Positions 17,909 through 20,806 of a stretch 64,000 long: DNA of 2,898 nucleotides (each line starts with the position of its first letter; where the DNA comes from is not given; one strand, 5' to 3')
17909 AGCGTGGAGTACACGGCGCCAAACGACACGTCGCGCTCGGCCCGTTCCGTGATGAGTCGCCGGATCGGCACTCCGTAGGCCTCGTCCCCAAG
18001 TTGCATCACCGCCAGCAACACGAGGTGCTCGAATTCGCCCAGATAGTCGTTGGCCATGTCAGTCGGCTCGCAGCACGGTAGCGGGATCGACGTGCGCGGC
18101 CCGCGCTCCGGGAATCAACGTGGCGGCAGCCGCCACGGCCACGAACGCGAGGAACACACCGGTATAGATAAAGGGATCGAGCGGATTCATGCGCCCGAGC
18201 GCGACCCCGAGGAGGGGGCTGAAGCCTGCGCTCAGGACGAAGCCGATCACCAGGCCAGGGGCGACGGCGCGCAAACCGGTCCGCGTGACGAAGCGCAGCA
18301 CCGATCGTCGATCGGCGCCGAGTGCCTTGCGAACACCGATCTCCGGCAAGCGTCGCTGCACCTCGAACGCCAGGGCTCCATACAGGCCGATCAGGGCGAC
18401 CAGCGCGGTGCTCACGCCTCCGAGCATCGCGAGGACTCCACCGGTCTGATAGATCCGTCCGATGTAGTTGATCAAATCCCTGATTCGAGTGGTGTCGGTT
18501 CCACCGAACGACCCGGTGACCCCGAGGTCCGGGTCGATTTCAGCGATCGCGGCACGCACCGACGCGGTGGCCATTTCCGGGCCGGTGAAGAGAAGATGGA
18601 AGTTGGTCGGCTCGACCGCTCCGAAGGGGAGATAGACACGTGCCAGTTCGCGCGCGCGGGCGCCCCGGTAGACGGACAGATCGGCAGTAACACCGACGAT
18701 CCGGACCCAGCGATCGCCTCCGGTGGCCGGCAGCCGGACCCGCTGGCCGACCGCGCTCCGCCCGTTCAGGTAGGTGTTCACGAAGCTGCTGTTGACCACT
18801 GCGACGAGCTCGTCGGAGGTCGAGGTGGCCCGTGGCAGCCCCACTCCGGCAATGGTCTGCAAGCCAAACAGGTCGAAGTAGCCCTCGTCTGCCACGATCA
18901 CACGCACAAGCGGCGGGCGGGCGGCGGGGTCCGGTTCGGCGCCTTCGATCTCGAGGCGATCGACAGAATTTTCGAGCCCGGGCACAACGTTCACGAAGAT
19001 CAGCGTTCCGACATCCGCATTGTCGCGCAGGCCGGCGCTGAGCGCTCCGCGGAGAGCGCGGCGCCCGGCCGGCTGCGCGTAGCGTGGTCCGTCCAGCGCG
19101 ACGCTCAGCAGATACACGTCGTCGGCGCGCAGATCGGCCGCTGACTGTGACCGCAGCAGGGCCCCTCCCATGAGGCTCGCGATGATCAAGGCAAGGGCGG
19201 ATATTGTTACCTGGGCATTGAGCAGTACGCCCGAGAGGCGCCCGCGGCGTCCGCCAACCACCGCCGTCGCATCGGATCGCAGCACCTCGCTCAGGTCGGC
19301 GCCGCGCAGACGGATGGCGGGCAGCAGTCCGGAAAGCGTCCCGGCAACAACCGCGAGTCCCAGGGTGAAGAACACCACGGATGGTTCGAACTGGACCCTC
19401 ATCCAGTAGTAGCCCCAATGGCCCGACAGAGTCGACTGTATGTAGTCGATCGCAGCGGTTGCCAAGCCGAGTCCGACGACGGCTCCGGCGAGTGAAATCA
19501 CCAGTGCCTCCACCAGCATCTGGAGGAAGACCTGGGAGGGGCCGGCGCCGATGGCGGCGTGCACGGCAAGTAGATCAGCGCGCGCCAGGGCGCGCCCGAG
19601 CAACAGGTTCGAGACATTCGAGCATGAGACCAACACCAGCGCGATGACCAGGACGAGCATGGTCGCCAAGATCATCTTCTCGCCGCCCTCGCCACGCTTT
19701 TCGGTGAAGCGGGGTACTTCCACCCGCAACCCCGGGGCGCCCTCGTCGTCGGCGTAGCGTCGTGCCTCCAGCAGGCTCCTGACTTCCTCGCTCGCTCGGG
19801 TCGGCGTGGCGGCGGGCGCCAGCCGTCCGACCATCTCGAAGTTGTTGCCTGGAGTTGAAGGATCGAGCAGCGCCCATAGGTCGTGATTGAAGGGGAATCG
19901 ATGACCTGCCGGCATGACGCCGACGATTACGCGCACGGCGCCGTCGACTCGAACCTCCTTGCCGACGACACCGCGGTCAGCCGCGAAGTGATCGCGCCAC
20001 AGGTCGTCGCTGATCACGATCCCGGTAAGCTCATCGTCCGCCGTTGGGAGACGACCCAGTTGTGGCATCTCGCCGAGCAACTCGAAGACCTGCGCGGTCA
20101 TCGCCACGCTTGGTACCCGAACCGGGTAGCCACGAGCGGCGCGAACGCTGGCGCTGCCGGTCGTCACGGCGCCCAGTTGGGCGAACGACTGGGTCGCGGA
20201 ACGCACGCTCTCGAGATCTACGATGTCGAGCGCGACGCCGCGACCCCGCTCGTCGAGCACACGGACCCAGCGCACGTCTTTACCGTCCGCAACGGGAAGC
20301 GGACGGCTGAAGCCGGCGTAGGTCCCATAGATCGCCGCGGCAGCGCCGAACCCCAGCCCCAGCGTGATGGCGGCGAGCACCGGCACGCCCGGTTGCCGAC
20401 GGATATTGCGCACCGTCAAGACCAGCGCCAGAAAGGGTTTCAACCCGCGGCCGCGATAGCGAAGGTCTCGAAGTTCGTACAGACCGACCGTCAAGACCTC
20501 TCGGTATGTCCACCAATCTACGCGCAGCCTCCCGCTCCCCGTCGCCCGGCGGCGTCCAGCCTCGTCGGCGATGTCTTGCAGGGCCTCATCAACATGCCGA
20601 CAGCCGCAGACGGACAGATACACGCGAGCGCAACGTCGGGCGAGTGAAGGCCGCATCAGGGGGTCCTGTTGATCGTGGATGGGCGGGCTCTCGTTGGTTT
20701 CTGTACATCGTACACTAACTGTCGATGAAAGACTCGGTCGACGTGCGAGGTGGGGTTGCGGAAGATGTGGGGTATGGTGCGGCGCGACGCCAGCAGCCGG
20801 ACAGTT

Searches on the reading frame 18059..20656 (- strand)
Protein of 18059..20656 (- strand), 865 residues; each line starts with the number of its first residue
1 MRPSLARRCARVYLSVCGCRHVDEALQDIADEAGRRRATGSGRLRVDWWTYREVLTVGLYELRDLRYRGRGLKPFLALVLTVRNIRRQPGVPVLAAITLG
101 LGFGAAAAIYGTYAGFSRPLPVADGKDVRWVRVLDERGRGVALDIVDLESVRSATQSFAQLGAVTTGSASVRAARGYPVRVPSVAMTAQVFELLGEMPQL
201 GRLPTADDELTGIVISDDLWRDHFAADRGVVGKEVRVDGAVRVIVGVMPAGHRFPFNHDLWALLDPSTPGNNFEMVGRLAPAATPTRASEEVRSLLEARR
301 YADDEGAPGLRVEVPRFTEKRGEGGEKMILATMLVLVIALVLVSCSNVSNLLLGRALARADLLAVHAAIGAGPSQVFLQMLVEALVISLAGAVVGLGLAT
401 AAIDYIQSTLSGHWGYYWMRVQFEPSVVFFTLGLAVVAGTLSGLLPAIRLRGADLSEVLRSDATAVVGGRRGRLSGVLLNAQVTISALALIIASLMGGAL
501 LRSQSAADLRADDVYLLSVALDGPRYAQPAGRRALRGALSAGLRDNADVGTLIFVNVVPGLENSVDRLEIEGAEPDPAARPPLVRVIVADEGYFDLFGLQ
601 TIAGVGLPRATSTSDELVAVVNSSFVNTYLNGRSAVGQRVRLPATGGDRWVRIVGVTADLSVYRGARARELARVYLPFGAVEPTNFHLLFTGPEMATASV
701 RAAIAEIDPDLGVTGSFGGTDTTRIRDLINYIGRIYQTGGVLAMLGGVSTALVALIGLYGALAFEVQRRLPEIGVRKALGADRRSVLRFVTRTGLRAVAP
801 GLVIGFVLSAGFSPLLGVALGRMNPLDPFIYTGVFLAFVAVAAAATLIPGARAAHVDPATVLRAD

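Call 3: search_protein_families(library=pfam, proteins=[window:18059-20656:-], max_evalue=0.01)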
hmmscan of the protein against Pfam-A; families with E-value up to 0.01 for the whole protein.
window:18059-20656:- (865 aa): 2 families
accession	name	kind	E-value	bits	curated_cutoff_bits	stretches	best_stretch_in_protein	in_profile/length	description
PF02687.27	FtsX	-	1.5e-25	90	25.5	2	747-857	4-119/120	FtsX-like permease C-terminal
PF12704.14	MacB_PCD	-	4.8e-18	66.6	27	2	94-294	3-206/207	MacB-like periplasmic core domain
